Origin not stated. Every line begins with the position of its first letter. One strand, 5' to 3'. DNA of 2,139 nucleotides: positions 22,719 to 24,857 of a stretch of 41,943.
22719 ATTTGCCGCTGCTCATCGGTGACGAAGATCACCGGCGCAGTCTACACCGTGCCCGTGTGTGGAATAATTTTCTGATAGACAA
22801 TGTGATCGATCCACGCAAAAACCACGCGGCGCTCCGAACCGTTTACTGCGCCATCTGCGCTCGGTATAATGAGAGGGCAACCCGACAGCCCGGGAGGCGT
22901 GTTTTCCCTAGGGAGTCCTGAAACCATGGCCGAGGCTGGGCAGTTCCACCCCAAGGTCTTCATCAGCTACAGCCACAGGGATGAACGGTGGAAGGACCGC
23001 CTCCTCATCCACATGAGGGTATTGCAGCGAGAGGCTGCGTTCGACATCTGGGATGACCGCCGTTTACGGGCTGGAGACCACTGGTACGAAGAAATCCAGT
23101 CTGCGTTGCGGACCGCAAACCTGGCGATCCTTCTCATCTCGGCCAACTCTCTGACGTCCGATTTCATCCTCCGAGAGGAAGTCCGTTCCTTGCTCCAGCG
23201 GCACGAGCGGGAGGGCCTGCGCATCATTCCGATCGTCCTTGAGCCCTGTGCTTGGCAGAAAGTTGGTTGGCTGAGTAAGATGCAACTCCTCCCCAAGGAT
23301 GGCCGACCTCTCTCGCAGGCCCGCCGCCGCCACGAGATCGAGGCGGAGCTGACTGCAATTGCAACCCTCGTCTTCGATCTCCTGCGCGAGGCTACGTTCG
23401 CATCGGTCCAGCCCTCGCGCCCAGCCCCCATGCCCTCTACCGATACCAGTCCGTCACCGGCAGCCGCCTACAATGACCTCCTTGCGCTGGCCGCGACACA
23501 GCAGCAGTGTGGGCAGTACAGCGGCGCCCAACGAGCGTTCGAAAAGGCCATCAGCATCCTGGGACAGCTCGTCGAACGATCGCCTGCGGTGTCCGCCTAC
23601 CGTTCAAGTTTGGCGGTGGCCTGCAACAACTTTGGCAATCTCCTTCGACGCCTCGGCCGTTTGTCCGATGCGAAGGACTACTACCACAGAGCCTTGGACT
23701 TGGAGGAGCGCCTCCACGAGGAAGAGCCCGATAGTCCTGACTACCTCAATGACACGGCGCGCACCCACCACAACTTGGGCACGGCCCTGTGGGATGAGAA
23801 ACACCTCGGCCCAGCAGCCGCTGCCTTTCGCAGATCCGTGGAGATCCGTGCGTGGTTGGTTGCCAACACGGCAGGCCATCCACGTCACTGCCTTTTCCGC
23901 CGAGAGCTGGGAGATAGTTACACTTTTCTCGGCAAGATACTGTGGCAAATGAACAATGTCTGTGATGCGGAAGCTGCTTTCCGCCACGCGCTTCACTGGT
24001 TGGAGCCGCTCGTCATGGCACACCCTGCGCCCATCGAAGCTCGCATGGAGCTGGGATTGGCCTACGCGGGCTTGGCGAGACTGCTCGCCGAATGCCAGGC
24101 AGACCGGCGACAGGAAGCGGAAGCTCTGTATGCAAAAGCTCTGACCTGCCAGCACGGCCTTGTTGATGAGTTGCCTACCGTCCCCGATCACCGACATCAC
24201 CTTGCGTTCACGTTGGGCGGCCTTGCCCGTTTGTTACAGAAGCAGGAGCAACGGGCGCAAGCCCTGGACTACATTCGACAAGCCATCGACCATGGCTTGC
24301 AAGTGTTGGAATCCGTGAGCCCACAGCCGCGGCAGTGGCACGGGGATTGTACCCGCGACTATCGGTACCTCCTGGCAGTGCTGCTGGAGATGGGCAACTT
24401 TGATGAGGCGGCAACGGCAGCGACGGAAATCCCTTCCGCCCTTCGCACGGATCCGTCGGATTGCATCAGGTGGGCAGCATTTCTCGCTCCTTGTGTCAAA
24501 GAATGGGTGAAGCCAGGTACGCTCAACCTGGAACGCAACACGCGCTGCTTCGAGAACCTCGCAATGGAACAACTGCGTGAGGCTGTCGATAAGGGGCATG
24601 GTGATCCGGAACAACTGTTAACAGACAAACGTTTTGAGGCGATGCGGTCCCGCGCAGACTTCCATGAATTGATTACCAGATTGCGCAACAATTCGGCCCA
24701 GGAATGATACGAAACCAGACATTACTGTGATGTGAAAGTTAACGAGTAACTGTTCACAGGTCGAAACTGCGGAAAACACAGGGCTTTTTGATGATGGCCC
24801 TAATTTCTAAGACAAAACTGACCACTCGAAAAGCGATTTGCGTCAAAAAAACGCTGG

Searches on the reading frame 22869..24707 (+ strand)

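Call 19: search_protein_families(library=pfam, proteins=[window:22869-24707:+], max_evalue=0.00001)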
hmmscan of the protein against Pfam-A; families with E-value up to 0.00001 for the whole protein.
window:22869-24707:+ (612 aa): 7 families
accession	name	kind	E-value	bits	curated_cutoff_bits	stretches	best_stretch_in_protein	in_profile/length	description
PF13676.11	TIR_2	-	8.6e-16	59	28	1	30-138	1-103/122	TIR domain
PF13374.12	TPR_10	-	2.4e-15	56.4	27.5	0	249-291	2-42/42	Tetratricopeptide repeat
PF13424.12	TPR_12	-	1.2e-13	51.5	30.1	1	253-327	7-75/77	Tetratricopeptide repeat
PF13181.12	TPR_8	-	7.1e-13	48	25.7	0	251-280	3-32/34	Tetratricopeptide repeat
PF07719.23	TPR_2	-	1.4e-12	47.1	27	0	250-280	2-32/34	Tetratricopeptide repeat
PF00515.34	TPR_1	-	1.9e-11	43.7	27.8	0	249-280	1-32/34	Tetratricopeptide repeat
PF13176.12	TPR_7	-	5.7e-07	29.6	27.9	0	448-475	1-30/36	Tetratricopeptide repeat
